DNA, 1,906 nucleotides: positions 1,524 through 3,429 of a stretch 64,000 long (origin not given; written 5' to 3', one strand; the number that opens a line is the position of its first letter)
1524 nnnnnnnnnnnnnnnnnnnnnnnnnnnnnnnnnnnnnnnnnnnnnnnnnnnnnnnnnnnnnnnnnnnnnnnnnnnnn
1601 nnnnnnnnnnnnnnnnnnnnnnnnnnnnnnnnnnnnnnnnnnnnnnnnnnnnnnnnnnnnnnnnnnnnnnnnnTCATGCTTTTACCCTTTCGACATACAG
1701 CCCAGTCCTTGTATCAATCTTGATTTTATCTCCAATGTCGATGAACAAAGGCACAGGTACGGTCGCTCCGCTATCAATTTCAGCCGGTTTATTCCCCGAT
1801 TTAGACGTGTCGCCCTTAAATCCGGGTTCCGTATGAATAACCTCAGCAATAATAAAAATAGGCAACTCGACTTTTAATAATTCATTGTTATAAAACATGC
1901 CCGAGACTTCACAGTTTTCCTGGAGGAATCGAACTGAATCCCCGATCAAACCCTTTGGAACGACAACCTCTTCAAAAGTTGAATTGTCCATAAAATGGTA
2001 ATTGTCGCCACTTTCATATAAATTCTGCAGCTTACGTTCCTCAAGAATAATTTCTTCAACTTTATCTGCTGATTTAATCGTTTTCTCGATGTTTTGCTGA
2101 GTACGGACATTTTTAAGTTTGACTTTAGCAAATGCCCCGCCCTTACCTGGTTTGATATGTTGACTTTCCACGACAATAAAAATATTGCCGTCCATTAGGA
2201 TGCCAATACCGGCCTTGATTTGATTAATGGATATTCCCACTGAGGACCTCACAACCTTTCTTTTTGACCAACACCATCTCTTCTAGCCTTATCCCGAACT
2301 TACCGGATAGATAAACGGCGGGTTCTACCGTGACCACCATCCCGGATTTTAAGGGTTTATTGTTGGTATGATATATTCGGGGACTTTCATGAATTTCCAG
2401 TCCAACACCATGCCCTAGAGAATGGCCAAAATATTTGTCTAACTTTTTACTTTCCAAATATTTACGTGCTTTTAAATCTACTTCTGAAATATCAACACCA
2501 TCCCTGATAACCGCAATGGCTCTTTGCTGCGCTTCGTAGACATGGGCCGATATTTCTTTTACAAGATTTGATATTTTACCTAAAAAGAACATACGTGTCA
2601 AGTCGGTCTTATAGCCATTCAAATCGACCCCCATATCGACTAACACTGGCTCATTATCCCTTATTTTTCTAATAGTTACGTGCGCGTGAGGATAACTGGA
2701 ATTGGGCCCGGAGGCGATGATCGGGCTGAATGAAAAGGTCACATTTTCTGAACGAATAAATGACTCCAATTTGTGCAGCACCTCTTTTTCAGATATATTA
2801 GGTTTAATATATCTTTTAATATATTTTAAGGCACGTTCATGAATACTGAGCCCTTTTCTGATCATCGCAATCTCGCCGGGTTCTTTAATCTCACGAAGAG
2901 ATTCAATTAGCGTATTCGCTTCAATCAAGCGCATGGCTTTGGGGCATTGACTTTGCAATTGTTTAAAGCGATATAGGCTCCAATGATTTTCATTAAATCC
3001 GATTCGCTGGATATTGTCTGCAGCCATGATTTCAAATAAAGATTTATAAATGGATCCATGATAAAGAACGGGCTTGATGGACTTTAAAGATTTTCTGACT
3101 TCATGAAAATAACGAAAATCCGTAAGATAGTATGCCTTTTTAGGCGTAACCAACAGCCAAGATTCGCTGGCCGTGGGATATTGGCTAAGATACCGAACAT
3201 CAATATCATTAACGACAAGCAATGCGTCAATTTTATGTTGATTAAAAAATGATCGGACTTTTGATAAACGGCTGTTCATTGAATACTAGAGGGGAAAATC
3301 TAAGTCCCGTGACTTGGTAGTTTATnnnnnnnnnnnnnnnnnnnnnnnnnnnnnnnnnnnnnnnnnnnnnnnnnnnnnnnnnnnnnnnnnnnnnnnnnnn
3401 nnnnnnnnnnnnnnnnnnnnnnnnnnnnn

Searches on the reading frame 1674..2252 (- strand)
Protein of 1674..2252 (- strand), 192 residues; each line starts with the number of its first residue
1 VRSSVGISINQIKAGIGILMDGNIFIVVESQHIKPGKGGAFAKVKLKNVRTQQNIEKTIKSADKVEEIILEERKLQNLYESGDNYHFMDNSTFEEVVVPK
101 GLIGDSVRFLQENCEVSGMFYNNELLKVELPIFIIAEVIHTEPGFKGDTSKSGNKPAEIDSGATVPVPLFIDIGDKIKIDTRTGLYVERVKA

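Call 57: search_protein_families(library=pfam, proteins=[window:1674-2252:-], max_evalue=0.0001)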
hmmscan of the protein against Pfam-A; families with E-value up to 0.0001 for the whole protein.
window:1674-2252:- (192 aa): 3 families
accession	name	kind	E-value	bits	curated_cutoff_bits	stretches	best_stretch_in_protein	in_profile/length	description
PF09285.17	Elong-fact-P_C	-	3.2e-23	81.6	25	1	136-189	3-56/56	Elongation factor P, C-terminal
PF08207.18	EFP_N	-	4.8e-21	75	23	1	8-65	1-58/58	Elongation factor P (EF-P) KOW-like domain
PF01132.26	EFP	-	8.2e-18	64.6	27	1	73-125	1-53/54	Elongation factor P (EF-P) OB domain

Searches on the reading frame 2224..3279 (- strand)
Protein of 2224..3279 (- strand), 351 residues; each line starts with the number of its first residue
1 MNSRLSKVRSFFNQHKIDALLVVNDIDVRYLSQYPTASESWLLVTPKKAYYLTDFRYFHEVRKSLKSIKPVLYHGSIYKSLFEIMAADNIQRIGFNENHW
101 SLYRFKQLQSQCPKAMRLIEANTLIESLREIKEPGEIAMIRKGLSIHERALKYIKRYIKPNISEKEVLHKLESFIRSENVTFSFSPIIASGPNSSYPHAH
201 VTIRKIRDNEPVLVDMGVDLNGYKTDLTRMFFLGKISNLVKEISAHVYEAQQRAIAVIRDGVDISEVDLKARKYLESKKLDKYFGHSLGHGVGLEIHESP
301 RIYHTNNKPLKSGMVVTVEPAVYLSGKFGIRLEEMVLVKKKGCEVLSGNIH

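Call 57: search_protein_families(library=pfam, proteins=[window:2224-3279:-], max_evalue=0.0001)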
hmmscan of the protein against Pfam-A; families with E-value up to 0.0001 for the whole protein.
window:2224-3279:- (351 aa): 2 families
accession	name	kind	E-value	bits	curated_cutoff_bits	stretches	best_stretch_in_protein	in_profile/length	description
PF00557.29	Peptidase_M24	-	2.8e-60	204.1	23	1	139-339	2-207/208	Metallopeptidase family M24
PF01321.24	Creatinase_N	-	1.3e-22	81.1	22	1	4-131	1-128/128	Creatinase/Prolidase N-terminal domain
